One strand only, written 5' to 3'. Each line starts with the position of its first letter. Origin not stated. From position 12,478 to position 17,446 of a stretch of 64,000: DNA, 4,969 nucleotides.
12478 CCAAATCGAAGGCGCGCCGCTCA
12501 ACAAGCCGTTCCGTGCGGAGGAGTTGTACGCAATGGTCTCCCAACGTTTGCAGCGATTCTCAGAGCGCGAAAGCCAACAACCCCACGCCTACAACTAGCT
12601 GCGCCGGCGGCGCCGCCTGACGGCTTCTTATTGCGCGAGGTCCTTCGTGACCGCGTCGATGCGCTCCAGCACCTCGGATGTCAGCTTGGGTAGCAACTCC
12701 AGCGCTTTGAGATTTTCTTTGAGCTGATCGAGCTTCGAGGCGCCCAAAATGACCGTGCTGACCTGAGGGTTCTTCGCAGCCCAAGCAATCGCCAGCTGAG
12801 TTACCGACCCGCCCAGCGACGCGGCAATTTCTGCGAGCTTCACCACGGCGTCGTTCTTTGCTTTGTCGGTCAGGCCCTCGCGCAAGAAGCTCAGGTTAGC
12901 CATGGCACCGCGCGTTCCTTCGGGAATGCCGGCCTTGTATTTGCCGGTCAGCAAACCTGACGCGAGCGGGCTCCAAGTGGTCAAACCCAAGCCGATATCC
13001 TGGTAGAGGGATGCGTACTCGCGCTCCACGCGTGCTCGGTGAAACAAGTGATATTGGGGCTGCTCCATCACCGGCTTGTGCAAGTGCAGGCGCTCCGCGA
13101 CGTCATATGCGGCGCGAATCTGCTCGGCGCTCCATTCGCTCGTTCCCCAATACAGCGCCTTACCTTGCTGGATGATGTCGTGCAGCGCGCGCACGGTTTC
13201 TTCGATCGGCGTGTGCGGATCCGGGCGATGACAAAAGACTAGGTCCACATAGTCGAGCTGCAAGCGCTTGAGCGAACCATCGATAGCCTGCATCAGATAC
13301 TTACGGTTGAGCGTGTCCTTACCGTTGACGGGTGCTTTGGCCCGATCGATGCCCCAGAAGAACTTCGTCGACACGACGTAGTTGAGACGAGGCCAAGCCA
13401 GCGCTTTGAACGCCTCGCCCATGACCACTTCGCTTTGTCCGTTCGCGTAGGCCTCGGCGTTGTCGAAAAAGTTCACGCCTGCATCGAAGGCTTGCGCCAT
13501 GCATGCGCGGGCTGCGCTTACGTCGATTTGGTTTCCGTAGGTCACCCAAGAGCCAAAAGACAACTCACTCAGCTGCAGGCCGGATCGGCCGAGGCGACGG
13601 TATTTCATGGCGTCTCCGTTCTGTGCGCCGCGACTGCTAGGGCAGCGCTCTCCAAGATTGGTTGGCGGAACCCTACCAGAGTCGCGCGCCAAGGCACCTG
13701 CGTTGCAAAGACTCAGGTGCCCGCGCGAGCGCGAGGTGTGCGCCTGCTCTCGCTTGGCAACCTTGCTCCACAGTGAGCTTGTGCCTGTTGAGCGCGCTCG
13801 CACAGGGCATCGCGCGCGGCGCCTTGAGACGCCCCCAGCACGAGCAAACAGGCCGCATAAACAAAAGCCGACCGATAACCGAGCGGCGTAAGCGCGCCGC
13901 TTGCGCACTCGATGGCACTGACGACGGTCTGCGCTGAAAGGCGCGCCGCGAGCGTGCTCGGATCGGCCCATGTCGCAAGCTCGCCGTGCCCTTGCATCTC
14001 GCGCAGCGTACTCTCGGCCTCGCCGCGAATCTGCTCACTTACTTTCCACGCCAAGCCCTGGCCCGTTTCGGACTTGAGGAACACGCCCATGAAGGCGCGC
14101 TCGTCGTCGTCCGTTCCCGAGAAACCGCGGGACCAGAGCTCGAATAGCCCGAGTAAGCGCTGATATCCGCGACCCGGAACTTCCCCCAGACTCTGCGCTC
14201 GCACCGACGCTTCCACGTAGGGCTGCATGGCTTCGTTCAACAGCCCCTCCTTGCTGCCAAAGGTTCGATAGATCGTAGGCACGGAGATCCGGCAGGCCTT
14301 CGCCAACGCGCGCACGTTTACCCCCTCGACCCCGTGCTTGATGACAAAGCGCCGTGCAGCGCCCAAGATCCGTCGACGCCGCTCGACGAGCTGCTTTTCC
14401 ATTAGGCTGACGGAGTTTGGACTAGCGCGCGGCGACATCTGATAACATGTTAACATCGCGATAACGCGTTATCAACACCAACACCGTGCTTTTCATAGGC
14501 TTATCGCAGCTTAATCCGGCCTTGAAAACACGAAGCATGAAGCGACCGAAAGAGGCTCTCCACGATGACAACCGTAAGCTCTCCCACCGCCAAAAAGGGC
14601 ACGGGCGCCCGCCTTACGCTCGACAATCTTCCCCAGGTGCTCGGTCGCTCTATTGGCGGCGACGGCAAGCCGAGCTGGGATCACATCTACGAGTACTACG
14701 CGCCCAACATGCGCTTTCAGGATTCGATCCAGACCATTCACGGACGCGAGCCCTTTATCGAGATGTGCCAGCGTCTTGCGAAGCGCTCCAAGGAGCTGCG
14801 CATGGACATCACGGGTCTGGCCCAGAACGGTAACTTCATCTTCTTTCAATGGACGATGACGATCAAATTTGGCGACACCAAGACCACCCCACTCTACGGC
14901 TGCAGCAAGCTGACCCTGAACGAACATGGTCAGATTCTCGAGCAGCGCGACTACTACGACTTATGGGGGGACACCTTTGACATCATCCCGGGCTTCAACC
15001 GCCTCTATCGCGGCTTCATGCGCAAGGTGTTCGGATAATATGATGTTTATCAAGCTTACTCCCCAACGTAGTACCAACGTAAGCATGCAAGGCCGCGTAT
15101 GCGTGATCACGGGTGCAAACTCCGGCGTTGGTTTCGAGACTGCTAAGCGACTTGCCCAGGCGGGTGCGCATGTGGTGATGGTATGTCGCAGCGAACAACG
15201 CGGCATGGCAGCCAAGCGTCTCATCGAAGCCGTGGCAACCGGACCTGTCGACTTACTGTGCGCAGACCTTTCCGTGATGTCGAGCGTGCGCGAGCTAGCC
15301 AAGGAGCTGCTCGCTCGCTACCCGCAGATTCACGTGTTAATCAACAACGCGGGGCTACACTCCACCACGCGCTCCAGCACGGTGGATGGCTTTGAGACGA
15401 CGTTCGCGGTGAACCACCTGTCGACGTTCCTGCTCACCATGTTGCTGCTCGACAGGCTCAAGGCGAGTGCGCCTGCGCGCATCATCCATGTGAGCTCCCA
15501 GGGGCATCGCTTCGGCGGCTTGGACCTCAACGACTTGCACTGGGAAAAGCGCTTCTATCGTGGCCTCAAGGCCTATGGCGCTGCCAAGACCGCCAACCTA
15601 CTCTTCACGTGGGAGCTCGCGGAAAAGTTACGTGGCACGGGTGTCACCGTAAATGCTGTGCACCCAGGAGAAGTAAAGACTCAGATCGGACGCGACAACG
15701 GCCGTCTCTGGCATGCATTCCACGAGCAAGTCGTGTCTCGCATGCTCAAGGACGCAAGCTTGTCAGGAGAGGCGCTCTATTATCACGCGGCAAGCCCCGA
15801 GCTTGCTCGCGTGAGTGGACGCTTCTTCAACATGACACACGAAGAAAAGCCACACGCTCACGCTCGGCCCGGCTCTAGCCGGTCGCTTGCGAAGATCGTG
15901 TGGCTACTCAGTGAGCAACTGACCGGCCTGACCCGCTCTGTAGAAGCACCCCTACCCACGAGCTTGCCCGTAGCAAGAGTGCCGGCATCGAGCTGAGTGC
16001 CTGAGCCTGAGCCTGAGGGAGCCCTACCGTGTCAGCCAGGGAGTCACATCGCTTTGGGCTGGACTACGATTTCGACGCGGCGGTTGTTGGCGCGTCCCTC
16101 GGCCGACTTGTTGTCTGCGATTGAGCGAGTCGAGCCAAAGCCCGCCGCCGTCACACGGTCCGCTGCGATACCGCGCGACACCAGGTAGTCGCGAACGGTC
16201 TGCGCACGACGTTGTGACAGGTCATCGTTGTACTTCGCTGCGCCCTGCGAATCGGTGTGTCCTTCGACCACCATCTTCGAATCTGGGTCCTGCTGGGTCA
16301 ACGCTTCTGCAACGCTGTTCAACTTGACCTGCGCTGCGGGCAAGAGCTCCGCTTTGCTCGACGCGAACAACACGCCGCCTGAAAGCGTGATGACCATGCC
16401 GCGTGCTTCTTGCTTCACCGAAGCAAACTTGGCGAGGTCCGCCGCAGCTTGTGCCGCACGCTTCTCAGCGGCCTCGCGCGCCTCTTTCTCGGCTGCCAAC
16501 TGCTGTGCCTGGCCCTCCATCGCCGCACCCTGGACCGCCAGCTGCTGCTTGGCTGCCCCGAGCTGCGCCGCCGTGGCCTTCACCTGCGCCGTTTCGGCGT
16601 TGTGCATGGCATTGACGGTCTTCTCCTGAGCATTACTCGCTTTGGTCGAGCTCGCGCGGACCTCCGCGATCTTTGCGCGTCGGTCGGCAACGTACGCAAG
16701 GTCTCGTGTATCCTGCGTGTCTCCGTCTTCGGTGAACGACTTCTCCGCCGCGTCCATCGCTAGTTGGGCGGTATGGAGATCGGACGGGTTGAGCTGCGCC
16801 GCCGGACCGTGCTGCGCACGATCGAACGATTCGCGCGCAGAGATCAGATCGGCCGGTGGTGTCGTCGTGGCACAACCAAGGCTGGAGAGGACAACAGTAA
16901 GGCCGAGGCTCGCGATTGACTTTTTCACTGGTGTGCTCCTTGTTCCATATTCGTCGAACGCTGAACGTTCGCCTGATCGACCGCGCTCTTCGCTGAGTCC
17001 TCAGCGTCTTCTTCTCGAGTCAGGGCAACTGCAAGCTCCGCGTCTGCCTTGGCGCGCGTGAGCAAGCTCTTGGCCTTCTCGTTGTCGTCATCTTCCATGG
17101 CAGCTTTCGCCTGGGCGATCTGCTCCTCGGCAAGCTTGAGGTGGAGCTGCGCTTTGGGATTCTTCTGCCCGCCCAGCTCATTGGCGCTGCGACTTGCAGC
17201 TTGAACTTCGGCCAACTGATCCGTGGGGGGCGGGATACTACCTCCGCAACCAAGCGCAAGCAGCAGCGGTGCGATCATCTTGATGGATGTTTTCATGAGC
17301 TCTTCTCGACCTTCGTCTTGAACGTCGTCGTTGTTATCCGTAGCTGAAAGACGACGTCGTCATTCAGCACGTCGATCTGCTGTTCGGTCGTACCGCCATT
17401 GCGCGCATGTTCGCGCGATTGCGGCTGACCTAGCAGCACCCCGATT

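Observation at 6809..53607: About a dozen near-consensus sigma-54 promoters placed precisely before start codons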

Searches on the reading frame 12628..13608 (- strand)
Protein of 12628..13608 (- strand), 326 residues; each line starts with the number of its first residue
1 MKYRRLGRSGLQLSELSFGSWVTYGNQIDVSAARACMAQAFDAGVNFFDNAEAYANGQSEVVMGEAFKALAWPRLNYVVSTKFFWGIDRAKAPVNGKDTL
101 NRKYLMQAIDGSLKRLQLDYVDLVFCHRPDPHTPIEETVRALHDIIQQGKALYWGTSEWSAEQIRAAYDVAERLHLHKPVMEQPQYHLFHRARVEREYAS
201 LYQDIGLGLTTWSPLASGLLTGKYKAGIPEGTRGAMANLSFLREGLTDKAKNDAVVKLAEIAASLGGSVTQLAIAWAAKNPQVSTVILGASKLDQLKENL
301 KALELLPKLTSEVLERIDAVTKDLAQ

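Call 8: search_protein_families(library=pfam, proteins=[window:12628-13608:-])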
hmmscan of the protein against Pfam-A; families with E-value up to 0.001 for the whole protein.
window:12628-13608:- (326 aa): 1 family
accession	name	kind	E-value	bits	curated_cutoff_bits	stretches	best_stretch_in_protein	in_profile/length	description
PF00248.27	Aldo_ket_red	-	1.5e-72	244.6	24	1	16-320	2-289/291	Aldo/keto reductase family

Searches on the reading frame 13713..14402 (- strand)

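Call 8: search_protein_families(library=pfam, proteins=[window:13713-14402:-])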
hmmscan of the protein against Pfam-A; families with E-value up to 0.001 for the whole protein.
window:13713-14402:- (229 aa): 1 family
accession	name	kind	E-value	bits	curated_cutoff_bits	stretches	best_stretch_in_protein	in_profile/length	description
PF00440.29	TetR_N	-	1.9e-13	50.4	24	1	12-58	1-47/47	Bacterial regulatory proteins, tetR family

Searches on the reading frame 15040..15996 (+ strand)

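Call 9: search_protein_families(library=pfam, proteins=[window:15040-15996:+])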
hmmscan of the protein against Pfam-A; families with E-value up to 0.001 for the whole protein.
window:15040-15996:+ (318 aa): 4 families
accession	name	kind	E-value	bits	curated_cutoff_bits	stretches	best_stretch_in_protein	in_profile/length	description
PF00106.31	adh_short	-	3.4e-36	125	26.6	1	20-218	2-188/195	short chain dehydrogenase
PF13561.12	adh_short_C2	-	2.6e-26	93.1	27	1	25-221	1-185/236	Enoyl-(Acyl carrier protein) reductase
PF08659.16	KR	-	9.5e-08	32.6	22.6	1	22-114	4-101/180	KR domain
PF01370.27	Epimerase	-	1e-05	25.5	20.9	1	22-197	2-160/240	NAD dependent epimerase/dehydratase family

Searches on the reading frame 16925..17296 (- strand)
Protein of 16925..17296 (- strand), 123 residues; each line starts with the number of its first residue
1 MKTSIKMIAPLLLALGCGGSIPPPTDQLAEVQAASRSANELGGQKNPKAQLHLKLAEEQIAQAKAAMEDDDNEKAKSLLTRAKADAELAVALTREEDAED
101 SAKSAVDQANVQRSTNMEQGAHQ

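Call 9: search_protein_families(library=pfam, proteins=[window:16925-17296:-])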
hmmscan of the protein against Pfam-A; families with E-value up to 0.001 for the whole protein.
window:16925-17296:- (123 aa): 1 family
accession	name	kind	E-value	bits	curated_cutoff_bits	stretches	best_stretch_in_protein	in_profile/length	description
PF14346.11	DUF4398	-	2.4e-10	41.2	27.9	1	27-105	2-78/78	Domain of unknown function (DUF4398)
